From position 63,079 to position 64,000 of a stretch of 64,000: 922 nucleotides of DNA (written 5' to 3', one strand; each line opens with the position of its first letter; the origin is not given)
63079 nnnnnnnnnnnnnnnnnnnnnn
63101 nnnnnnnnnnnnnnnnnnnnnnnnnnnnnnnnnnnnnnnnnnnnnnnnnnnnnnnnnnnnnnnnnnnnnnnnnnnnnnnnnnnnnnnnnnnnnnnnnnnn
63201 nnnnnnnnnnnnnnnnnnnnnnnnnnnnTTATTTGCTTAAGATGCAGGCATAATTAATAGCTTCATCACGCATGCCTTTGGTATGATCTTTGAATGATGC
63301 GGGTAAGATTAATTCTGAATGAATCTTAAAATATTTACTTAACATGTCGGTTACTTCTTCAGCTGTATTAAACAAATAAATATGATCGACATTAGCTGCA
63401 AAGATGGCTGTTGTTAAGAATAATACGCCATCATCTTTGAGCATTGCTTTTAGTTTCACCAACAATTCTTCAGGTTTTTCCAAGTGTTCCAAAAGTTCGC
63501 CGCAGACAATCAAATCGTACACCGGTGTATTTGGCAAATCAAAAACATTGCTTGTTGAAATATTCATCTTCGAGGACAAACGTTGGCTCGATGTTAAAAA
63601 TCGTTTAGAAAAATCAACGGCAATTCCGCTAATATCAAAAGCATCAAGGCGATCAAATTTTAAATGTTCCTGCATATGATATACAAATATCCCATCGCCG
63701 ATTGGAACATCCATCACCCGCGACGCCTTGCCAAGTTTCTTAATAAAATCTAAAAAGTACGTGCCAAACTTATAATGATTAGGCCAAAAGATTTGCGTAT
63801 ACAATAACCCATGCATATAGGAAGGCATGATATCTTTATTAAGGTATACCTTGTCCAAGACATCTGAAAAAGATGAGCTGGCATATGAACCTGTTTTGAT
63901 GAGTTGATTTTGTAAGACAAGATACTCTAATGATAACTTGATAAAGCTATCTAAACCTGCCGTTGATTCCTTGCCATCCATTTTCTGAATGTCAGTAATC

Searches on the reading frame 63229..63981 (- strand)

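Call 78: search_protein_families(library=pfam, proteins=[window:63229-63981:-], max_evalue=0.1)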
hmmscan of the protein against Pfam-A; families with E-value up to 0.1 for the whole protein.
window:63229-63981:- (250 aa): 9 families
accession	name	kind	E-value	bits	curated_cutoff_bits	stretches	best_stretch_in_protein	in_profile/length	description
PF13489.12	Methyltransf_23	-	3e-12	47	27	1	78-192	15-119/164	Methyltransferase domain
PF08242.18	Methyltransf_12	-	1.1e-11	45.7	30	1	91-187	2-98/98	Methyltransferase domain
PF08241.18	Methyltransf_11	-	1.5e-07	32.4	21.2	1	94-189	5-95/95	Methyltransferase domain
PF13649.12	Methyltransf_25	-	1.3e-06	29.5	27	1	89-185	1-97/97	Methyltransferase domain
PF13847.12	Methyltransf_31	-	2.6e-06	27.6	27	1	85-193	3-113/145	Methyltransferase domain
PF08003.17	Methyltransf_9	-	0.001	18.5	23.8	1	77-218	108-244/315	Protein of unknown function (DUF1698)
PF05175.20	MTS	-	0.0012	18.9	23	1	78-189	25-138/170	Methyltransferase small domain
PF03059.22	NAS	-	0.0042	16.9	27.1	1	103-192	140-231/276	Nicotianamine synthase protein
PF01739.24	CheR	-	0.066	13.1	27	1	132-189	113-173/195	CheR methyltransferase, SAM binding domain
